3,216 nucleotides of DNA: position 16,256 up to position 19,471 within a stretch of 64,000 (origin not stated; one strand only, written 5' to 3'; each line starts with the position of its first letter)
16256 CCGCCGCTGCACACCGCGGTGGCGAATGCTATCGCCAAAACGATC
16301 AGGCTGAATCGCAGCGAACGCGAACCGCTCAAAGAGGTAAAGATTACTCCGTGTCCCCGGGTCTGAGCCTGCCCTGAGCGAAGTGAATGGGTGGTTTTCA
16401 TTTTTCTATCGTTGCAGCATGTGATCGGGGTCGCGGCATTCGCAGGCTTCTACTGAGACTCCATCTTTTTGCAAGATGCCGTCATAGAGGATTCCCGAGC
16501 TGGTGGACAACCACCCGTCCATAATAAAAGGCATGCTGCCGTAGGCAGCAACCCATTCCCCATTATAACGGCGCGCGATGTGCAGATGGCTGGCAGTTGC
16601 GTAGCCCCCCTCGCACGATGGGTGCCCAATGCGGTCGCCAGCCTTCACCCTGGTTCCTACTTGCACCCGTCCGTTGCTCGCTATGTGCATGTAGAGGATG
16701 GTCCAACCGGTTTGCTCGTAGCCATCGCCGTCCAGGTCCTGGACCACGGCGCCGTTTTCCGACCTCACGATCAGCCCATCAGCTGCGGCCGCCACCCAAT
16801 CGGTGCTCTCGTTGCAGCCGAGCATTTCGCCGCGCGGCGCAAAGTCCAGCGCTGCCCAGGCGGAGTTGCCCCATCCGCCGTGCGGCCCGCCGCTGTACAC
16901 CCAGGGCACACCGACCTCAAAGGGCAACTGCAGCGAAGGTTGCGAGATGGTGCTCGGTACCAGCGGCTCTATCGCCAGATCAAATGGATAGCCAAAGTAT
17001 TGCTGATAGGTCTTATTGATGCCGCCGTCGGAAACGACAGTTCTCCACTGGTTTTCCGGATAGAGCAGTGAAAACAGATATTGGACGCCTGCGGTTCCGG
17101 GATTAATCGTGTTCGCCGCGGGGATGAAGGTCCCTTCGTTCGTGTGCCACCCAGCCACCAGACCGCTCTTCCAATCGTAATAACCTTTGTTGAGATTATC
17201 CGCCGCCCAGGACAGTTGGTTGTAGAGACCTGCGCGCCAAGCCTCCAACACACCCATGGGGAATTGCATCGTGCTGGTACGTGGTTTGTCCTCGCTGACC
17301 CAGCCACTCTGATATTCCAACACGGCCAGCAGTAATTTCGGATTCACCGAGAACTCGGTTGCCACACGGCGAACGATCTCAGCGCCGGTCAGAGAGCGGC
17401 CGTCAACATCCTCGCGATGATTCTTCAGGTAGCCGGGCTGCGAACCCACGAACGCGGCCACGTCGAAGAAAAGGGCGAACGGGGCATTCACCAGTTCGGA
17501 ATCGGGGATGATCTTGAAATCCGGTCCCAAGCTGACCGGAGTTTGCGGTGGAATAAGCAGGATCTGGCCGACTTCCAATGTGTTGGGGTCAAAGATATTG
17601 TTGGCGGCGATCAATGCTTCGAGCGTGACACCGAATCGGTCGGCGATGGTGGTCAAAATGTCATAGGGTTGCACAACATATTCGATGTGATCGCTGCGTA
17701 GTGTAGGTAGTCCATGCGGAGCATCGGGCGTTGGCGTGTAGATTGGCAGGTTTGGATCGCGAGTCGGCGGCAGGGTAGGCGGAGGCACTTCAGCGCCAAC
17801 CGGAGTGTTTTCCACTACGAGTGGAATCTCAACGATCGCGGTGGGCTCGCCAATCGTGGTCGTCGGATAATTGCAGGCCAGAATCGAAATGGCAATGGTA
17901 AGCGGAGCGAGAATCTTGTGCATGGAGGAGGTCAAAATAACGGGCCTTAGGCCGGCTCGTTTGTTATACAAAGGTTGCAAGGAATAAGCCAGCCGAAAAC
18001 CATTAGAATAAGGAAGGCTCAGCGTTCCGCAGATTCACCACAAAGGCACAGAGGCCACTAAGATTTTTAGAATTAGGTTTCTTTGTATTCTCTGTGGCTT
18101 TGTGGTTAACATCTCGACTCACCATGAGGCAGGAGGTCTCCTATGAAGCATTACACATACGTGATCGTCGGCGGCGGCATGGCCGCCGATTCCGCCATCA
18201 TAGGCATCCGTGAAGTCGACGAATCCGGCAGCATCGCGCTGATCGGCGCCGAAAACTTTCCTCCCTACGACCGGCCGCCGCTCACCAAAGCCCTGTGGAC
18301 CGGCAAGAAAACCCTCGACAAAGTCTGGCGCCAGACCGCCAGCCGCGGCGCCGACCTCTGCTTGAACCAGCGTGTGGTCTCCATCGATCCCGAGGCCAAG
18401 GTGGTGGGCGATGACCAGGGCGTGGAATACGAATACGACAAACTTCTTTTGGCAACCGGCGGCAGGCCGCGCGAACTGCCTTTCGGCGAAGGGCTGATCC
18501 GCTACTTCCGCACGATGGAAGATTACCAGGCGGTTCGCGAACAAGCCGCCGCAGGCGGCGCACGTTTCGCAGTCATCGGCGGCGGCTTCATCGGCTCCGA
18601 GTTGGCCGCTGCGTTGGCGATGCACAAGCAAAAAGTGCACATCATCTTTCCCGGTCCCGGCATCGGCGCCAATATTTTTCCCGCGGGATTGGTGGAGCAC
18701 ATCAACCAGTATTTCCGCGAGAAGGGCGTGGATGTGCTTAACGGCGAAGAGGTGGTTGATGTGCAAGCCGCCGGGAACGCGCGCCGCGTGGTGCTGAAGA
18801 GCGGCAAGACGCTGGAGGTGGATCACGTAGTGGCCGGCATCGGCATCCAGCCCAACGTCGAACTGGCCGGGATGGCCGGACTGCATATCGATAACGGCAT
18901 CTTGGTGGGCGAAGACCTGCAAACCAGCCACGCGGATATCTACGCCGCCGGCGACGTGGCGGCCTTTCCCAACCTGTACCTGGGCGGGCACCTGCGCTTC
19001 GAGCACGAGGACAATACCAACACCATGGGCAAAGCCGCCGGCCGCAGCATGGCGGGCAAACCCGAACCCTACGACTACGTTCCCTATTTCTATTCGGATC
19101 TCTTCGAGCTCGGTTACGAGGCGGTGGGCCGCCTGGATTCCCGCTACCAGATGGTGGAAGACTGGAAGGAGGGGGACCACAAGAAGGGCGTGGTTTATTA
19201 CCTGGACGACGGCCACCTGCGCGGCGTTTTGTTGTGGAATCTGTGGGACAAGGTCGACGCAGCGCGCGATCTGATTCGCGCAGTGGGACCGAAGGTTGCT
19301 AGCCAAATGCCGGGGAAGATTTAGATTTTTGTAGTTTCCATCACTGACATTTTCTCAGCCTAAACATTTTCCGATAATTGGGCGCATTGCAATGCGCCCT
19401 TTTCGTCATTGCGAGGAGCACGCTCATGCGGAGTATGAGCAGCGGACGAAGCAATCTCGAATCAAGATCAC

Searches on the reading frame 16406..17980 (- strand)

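Call 69: search_protein_families(library=pfam, max_evalue=0.00001, proteins=[window:16406-17980:-])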
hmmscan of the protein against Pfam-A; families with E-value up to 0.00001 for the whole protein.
window:16406-17980:- (524 aa): 2 families
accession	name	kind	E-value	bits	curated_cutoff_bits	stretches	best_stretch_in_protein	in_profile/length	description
PF01476.26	LysM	-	4e-12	46.3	20.9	1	101-144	1-43/43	LysM domain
PF01551.29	Peptidase_M23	-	1.9e-09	38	28.7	1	384-477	5-94/96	Peptidase family M23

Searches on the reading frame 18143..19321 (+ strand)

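Call 81: search_protein_families(library=pfam, max_evalue=0.001, proteins=[window:18143-19321:+])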
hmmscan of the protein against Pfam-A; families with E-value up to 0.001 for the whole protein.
window:18143-19321:+ (393 aa): 6 families
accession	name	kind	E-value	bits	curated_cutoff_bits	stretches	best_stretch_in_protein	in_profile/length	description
PF07992.20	Pyr_redox_2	-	6.2e-56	190.4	26.1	1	5-273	2-277/291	Pyridine nucleotide-disulphide oxidoreductase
PF14721.12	AIF_C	-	3.1e-14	54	25.9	2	340-379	90-129/130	Apoptosis-inducing factor, mitochondrion-associated, C-term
PF00070.33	Pyr_redox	-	2.3e-12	47.7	22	1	141-219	1-80/82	Pyridine nucleotide-disulphide oxidoreductase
PF01266.30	DAO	-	2.9e-10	40.7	27.9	0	177-249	145-217/353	FAD dependent oxidoreductase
PF13738.12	Pyr_redox_3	-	1.2e-06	28.4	30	1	75-270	101-305/305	Pyridine nucleotide-disulphide oxidoreductase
PF01593.30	Amino_oxidase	-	0.00048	20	19.8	0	182-232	205-253/443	Flavin containing amine oxidoreductase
